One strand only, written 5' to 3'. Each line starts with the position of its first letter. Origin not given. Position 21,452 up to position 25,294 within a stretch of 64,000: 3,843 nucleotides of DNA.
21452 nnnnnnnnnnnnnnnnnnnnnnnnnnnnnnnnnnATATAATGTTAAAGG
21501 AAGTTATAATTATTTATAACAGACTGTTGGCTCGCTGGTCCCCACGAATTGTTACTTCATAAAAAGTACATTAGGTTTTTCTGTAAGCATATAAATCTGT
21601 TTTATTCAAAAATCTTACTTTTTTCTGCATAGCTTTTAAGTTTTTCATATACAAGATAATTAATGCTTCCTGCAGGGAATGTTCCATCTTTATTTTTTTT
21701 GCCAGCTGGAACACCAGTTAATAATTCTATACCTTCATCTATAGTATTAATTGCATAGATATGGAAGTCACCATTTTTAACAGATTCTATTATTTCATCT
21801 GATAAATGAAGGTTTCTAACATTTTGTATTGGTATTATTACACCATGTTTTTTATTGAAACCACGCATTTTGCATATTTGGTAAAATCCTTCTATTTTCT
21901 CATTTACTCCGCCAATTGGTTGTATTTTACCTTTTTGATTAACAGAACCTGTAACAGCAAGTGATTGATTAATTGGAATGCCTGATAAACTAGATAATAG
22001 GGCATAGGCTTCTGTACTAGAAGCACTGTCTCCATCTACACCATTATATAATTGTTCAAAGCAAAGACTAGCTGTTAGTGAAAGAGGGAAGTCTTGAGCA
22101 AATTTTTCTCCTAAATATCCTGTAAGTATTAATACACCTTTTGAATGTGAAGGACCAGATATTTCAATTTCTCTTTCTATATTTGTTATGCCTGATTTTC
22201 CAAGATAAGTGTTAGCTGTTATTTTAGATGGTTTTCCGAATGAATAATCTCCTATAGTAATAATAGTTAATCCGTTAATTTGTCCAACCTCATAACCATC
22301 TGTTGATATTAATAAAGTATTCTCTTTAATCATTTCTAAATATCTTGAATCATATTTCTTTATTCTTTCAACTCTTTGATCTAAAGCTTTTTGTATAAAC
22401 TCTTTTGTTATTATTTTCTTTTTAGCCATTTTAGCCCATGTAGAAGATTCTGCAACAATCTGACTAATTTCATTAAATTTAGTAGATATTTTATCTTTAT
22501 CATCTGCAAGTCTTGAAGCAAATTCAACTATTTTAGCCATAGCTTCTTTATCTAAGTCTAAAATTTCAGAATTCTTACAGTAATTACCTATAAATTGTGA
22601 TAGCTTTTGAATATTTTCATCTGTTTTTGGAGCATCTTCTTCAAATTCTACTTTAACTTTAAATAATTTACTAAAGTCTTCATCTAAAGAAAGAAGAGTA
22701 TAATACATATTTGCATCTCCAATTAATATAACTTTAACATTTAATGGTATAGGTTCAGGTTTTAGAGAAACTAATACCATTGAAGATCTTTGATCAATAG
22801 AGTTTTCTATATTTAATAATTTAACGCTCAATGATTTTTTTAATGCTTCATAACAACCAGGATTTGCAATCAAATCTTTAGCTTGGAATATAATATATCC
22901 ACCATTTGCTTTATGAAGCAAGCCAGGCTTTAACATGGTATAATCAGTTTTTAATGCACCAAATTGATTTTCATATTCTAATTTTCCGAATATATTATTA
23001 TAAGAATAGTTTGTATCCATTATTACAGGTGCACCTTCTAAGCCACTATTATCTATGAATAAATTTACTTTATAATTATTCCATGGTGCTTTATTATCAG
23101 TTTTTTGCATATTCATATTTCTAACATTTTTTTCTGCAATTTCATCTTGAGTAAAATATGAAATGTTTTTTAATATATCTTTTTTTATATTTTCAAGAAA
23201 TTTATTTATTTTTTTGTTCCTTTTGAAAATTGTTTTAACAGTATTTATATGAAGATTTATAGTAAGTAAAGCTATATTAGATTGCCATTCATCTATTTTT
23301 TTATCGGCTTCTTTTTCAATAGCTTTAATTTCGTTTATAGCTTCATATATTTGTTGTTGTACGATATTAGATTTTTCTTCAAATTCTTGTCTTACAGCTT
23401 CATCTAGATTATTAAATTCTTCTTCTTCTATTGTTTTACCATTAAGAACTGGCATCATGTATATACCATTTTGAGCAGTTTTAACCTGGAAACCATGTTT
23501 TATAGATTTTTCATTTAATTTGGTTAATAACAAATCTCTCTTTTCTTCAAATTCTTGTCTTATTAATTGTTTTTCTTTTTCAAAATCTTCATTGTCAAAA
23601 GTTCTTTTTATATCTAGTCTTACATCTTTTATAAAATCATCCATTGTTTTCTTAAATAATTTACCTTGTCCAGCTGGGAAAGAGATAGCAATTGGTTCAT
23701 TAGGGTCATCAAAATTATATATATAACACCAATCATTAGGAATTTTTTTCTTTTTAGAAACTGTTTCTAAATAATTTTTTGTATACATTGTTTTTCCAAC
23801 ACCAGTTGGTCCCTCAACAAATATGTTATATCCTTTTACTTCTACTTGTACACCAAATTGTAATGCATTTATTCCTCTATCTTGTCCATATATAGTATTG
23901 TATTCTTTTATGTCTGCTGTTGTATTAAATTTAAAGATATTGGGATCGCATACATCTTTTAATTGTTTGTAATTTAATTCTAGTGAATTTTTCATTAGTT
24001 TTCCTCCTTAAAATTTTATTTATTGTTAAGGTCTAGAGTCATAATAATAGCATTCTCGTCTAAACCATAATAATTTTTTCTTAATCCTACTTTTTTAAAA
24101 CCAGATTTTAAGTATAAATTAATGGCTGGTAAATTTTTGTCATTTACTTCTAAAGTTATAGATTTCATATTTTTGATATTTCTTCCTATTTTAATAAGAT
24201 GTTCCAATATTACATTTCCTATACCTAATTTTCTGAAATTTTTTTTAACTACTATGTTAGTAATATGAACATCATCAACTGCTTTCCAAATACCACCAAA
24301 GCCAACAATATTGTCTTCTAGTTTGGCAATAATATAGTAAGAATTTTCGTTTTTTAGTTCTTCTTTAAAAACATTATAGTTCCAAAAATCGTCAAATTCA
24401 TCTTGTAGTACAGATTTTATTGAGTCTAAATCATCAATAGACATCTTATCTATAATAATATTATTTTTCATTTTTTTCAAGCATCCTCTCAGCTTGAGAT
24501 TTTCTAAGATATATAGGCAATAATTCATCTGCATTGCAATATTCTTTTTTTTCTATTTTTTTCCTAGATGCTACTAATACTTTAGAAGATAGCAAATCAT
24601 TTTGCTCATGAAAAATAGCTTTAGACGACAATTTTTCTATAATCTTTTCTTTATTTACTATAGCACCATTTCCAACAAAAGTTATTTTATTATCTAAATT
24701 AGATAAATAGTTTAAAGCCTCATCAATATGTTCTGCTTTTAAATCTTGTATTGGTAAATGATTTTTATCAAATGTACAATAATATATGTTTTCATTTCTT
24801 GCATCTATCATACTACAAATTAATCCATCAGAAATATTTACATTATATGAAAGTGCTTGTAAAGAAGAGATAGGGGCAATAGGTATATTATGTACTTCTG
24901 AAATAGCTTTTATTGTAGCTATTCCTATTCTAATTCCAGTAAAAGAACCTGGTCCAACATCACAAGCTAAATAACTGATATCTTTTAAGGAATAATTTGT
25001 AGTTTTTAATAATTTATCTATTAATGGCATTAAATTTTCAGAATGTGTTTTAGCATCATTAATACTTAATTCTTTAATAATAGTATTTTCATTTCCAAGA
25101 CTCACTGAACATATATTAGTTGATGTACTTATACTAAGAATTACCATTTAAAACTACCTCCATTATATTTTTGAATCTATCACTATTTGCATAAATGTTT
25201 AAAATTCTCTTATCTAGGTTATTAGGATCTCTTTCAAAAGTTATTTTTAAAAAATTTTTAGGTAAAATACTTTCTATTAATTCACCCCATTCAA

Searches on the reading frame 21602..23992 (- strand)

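Call 60: search_protein_families(library=pfam, proteins=[window:21602-23992:-], max_evalue=0.00001)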
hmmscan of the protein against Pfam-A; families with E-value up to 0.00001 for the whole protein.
window:21602-23992:- (796 aa): 4 families
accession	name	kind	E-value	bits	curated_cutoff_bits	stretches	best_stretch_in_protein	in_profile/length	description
PF13654.12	AAA_32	-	8e-49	165.5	21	1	319-451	1-133/133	LonB-like, AAA domain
PF20436.4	LonB_AAA-LID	-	2.2e-21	76.1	22.4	1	480-543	2-65/65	Archaeal LonB, AAA+ ATPase LID domain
PF20437.3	LonC_helical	-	6.9e-18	64.8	24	1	87-120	1-34/34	Lon-like LonC helical domain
PF05362.19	Lon_C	-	1.6e-10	41.3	21.1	1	653-756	108-200/205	Lon protease (S16) C-terminal proteolytic domain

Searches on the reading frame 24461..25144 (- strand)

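Call 77: search_protein_families(library=pfam, proteins=[window:24461-25144:-], max_evalue=0.000001)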
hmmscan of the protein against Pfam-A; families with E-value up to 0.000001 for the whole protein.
window:24461-25144:- (227 aa): 1 family
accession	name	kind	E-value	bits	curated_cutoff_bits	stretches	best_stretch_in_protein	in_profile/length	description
PF00814.31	TsaD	-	1.2e-27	97.7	24.8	1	31-219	26-261/264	tRNA N6-adenosine threonylcarbamoyltransferase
